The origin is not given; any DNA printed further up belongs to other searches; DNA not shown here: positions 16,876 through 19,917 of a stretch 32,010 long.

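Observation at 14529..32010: A two-gene cassette (unassigned glycosidase-like protein followed by a 4x-discoidin protein) occurs twice, flanking housekeeping genes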

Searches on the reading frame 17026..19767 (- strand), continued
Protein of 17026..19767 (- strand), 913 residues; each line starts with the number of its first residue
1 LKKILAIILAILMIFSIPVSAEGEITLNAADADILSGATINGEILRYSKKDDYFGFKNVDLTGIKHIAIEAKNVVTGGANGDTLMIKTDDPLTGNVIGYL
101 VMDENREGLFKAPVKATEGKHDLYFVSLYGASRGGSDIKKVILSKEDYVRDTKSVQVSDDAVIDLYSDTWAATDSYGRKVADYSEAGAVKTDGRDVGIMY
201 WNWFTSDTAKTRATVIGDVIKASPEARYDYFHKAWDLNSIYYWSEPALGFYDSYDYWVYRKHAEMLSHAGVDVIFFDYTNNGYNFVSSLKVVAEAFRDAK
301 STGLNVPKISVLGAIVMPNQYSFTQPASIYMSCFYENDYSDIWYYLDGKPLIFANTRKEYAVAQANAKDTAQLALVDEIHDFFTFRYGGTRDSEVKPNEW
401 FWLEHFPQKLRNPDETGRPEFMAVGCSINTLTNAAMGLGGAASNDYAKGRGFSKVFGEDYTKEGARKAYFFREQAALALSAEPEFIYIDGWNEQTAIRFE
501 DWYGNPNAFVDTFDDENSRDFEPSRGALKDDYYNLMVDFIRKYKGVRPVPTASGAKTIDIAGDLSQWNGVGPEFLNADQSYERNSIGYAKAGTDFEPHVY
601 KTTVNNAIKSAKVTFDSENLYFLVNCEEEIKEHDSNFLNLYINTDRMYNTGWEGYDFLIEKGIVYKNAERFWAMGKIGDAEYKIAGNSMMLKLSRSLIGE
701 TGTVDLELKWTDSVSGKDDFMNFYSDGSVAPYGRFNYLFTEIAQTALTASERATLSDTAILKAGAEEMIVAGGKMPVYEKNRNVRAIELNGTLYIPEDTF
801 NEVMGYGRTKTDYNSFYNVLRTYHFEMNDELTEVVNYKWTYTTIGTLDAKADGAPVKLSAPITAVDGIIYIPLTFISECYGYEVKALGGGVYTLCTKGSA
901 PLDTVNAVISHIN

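Call 68: search_protein_families(library=pfam, alignment_id=A3, max_evalue=0.00001)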
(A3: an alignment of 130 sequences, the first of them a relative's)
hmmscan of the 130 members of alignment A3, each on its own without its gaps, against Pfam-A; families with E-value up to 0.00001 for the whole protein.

A. member 1, L006:1206-3596:+ (797 aa): 4 families
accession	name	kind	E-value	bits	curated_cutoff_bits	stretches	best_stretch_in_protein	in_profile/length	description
PF02574.22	S-methyl_trans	-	1.2e-70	239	22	1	14-285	3-282/283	Homocysteine S-methyltransferase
PF00809.28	Pterin_bind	-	7.4e-31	108.1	25.5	1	319-541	1-243/244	Pterin binding enzyme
PF02310.24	B12-binding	-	6.8e-30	103.8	32.1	1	680-789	3-120/121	B12 binding domain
PF02607.22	B12-binding_2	-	5.5e-14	52.6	23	1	594-662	4-72/74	B12 binding domain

B. families by the number of members that match (of 130 scanned): 184 families (the first 25 are shown)
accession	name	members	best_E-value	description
PF12833.13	HTH_18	13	7.7e-23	Helix-turn-helix domain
PF00165.29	HTH_AraC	13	7.4e-19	Bacterial regulatory helix-turn-helix proteins, AraC family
PF02311.25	AraC_binding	8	2.8e-15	AraC-like ligand binding domain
PF07883.17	Cupin_2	5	9.4e-11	Cupin domain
PF01261.30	AP_endonuc_2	3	2.9e-34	Xylose isomerase-like TIM barrel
PF04055.27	Radical_SAM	3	1.7e-15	Radical SAM superfamily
PF02449.21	Glyco_hydro_42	2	1.4e-126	Beta-galactosidase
PF02615.19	Ldh_2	2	4.7e-113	Malate/L-lactate dehydrogenase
PF17389.8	Bac_rhamnosid6H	2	1.1e-112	Bacterial alpha-L-rhamnosidase 6 hairpin glycosidase domain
PF02901.20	PFL-like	2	6.6e-102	Pyruvate formate lyase-like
PF03749.19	SfsA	2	4.9e-46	Sugar fermentation stimulation protein RE domain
PF01554.23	MatE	2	1.6e-45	MatE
PF22244.2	GCE_fung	2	2.7e-35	Glucuronyl esterase, fungi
PF01408.29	GFO_IDH_MocA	2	8.6e-29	Oxidoreductase family, NAD-binding Rossmann fold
PF17746.7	SfsA_N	2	2.4e-23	SfsA N-terminal OB domain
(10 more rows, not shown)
